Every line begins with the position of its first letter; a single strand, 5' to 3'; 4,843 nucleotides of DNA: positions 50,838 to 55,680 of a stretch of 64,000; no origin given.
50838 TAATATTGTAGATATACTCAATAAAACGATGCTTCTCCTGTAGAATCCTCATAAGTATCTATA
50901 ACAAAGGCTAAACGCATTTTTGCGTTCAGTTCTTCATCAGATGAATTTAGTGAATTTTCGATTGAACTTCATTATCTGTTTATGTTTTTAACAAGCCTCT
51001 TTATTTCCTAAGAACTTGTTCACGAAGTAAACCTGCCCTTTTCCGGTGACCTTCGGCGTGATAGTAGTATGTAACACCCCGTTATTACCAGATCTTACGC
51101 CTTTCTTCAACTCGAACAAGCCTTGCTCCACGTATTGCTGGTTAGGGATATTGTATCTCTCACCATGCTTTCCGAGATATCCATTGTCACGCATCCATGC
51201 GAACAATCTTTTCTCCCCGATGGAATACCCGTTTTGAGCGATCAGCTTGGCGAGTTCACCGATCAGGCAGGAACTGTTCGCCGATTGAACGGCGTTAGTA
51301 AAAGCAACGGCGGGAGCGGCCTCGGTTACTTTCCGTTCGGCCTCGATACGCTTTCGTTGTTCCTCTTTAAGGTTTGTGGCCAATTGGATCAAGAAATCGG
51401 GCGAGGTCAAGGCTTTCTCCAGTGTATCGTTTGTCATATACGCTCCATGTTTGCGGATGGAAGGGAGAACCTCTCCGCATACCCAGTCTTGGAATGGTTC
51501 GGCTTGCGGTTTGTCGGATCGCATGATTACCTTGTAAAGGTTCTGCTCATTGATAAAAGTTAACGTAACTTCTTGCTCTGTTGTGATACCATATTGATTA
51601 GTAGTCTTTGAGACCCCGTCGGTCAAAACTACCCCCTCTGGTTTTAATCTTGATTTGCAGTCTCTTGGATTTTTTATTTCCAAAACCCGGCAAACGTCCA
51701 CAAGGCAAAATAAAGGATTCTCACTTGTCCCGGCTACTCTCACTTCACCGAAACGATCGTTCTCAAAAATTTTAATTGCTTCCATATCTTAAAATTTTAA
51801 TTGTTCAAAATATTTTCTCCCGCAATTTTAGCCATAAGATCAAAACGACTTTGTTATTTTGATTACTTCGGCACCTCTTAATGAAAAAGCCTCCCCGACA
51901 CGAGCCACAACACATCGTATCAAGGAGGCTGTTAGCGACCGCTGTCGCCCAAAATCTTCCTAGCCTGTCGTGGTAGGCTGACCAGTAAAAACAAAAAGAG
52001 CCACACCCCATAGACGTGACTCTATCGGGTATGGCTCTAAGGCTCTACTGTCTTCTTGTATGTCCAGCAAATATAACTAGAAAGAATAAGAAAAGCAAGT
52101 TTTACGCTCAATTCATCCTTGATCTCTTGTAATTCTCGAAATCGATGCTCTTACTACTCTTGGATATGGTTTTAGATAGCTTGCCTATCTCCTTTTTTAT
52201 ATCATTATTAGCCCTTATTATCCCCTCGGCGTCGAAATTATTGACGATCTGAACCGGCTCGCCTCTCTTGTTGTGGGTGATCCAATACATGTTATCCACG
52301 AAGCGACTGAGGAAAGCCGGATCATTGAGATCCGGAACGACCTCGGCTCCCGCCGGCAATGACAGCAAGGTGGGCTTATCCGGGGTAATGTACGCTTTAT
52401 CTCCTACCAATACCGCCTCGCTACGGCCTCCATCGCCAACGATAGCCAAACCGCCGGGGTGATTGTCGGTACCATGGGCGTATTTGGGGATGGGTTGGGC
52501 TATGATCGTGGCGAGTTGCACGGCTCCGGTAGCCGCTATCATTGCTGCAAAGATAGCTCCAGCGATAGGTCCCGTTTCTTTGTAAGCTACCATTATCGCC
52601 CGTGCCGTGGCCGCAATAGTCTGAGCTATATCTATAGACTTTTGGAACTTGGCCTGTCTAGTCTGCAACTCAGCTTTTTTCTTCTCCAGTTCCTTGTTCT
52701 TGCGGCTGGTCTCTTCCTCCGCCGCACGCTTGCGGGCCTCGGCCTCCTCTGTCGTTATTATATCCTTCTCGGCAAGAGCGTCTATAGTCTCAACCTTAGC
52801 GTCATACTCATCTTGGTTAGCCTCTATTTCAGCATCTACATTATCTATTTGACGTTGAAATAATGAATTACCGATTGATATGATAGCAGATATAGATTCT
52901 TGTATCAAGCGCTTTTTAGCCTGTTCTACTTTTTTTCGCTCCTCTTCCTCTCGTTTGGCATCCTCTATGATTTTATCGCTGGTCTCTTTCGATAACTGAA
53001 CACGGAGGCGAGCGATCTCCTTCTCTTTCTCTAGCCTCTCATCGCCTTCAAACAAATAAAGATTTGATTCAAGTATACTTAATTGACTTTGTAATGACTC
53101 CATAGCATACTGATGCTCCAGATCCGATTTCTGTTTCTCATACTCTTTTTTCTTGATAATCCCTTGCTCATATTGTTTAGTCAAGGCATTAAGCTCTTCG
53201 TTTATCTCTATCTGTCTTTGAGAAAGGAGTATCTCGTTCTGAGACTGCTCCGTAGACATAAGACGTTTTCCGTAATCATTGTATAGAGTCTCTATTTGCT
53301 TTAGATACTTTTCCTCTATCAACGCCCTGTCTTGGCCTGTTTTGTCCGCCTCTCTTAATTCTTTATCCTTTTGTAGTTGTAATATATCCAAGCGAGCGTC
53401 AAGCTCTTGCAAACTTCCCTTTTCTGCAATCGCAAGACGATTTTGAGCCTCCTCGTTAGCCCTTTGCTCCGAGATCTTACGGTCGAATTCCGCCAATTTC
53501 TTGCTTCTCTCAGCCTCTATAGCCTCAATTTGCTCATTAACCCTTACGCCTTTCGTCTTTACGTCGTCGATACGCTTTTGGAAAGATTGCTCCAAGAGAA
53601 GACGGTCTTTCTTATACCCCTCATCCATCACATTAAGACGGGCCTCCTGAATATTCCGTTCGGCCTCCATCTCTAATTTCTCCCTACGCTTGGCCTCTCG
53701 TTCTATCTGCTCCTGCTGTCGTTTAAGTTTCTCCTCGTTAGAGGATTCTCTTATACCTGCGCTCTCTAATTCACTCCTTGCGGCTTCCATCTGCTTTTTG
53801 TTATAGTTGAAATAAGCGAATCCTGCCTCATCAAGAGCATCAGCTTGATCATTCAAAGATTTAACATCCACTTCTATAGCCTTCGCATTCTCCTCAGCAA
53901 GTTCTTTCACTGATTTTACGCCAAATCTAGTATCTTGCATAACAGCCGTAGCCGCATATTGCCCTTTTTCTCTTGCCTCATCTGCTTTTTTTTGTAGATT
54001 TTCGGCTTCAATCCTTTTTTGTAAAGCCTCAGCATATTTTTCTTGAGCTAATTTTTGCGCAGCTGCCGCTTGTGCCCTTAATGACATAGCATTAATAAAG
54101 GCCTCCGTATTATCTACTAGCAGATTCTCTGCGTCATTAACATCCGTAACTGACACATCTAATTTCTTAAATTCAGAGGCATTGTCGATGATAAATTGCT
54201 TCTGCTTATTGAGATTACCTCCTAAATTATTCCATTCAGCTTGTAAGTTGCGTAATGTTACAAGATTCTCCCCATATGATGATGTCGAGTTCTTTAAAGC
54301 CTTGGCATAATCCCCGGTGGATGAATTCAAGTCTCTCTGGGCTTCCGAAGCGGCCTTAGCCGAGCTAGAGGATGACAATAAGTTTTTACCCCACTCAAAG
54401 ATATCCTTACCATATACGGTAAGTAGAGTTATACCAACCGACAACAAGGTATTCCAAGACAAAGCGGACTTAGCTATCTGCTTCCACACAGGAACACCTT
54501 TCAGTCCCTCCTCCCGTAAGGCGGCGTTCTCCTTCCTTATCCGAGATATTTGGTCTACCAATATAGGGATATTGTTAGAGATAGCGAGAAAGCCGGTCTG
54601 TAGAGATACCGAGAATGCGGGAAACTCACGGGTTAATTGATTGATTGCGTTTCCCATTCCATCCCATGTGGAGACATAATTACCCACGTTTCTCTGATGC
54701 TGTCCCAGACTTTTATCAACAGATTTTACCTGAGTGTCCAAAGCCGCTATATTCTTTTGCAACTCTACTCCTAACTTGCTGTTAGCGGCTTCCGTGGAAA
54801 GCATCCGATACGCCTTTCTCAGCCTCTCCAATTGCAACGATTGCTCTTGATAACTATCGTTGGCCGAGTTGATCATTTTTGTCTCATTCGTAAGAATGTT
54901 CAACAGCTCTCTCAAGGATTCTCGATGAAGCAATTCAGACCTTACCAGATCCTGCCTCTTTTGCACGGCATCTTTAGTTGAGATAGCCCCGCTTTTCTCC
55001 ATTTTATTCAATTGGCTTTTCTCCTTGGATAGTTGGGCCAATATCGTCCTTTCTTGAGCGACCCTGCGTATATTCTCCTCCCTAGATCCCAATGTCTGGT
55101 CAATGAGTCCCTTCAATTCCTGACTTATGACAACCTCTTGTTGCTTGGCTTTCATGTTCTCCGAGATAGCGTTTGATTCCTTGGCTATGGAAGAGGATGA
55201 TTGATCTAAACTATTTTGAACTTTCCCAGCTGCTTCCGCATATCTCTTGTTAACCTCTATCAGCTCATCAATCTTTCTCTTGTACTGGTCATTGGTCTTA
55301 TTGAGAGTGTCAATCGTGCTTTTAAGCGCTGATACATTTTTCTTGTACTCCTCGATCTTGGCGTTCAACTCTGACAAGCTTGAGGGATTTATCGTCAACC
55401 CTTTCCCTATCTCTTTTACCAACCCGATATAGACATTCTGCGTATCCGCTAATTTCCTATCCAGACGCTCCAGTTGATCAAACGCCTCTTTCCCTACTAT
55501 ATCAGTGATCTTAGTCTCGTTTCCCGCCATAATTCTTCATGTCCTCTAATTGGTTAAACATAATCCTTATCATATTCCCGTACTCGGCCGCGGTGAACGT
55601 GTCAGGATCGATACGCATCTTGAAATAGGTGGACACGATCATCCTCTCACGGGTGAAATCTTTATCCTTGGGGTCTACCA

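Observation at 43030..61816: Conserved ~90-nt intergenic repeat in five copies across the late arm, four of them paired with a promoter box, tandem AGAGCC motifs and a hairpin terminator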

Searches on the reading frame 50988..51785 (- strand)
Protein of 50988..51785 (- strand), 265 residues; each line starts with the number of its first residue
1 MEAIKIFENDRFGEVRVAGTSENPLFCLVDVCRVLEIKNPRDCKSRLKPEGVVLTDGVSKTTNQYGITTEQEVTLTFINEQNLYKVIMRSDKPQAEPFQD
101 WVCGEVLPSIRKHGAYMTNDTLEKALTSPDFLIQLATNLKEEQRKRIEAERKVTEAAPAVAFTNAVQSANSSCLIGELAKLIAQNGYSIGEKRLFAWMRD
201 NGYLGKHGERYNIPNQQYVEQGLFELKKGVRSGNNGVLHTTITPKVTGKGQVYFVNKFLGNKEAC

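Call 11: search_protein_families(library=phrogs, proteins=[window:50988-51785:-])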
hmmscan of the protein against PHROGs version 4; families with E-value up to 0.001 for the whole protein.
window:50988-51785:- (265 aa): 17 families
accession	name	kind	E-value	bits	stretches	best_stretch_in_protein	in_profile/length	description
phrog_130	-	transcription regulation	1.4e-83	282.5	1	1-262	157-412/480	anti-repressor Ant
phrog_2899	-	transcription regulation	1.3e-41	144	1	1-155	4-153/263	anti-repressor Ant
phrog_9438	-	transcription regulation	5.9e-39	133.7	1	150-263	2-116/121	anti-repressor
phrog_63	-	transcription regulation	3.5e-36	126.5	1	122-263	218-361/431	anti-repressor Ant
phrog_2593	-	transcription regulation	5.7e-30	105.9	1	11-148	26-165/255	anti-repressor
phrog_463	-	transcription regulation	7.7e-29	101.9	1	1-155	2-149/250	anti-repressor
phrog_5060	-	transcription regulation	4.3e-25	90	1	14-143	16-144/224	anti-repressor Ant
phrog_25722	-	unknown function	6.2e-21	75.8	1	4-123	4-115/150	-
phrog_2011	-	transcription regulation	2.9e-20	74.1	1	5-121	2-121/275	anti-repressor Ant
phrog_245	-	transcription regulation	5.7e-19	69.8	1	7-126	46-145/319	anti-repressor Ant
phrog_15968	-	transcription regulation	7.3e-19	68.8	1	194-263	1-71/73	anti-repressor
phrog_7940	-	unknown function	2.8e-16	60.8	1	1-119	1-110/252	-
phrog_2977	-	transcription regulation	7.1e-10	39.9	1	1-94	61-149/150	anti-repressor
phrog_9976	-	transcription regulation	2e-07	32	1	23-140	19-129/188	anti-repressor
phrog_34000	-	unknown function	3.2e-05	24.8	1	4-156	14-158/194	-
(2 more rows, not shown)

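Call 12: search_protein_families(library=pfam, proteins=[window:50988-51785:-])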
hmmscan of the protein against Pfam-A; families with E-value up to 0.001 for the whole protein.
window:50988-51785:- (265 aa): 2 families
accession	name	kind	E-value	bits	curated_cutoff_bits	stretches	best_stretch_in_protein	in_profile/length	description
PF03374.19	ANT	-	5.2e-30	104.4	25.3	1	150-259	1-106/108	Phage antirepressor protein KilAC domain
PF02498.22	Bro-N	-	1.7e-20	73.8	25.6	1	14-108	1-96/96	BRO family, N-terminal domain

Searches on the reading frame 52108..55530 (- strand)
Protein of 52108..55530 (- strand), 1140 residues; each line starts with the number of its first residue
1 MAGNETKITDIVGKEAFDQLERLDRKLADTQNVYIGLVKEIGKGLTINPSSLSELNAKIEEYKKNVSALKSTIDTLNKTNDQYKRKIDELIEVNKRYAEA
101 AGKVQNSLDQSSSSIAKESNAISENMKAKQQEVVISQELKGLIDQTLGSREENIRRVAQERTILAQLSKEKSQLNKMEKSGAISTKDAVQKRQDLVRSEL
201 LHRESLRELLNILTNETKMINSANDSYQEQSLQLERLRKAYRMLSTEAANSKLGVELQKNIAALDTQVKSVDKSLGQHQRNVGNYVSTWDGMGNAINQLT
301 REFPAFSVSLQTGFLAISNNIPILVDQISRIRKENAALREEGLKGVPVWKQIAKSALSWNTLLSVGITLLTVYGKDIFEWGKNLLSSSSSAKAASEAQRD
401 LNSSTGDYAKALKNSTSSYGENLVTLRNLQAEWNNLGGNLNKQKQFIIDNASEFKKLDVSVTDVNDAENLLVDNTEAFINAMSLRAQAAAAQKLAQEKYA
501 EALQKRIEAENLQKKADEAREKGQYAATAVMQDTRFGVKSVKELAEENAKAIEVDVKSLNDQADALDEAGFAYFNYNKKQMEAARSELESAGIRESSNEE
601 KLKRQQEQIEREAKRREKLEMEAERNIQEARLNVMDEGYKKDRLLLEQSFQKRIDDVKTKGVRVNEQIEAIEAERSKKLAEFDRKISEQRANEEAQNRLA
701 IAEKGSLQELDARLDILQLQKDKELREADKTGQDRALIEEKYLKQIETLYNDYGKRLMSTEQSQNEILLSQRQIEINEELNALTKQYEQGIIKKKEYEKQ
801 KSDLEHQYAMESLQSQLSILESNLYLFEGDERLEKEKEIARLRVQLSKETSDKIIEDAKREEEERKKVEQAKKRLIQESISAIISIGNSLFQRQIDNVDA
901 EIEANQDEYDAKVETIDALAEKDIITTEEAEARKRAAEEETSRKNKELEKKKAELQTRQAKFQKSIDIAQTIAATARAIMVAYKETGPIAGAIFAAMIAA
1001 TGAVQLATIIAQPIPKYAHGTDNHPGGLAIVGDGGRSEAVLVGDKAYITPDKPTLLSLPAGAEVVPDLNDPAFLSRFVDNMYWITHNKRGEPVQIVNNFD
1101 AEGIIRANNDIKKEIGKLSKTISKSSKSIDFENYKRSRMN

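Call 11: search_protein_families(library=phrogs, proteins=[window:52108-55530:-])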
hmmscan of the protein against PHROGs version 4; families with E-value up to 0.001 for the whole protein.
window:52108-55530:- (1140 aa): 11 families
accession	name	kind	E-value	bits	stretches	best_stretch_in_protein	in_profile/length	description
phrog_26705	-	unknown function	5.8e-68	230.9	1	595-1137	751-1300/1302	-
phrog_14295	-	unknown function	9.1e-37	127.3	1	51-767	43-764/1439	-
phrog_14476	-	head and packaging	8.6e-36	124.3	1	80-401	55-349/1103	virion structural protein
phrog_18891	-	tail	1.3e-13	50.8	1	899-1037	942-1076/1191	tail length tape measure protein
phrog_21917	-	unknown function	4.3e-13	48.9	1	387-692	380-639/1395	-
phrog_28412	-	unknown function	2.5e-10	39.9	1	398-875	289-737/1244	-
phrog_25337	-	tail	1.3e-08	34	1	540-1017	819-1294/1456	tail length tape measure protein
phrog_167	-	tail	2.7e-06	26.4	1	1010-1066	1016-1088/1555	tail length tape measure protein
phrog_20660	-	tail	8.1e-06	25.4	1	216-964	109-888/1106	tail length tape measure protein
phrog_1293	-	tail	3.6e-05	22.7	1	1011-1066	1261-1320/1424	tail length tape measure protein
phrog_739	-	lysis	0.00076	20.7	1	55-128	25-97/122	Rz-like spanin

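Call 12: search_protein_families(library=pfam, proteins=[window:52108-55530:-])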
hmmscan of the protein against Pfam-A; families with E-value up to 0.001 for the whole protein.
window:52108-55530:- (1140 aa): 0 families
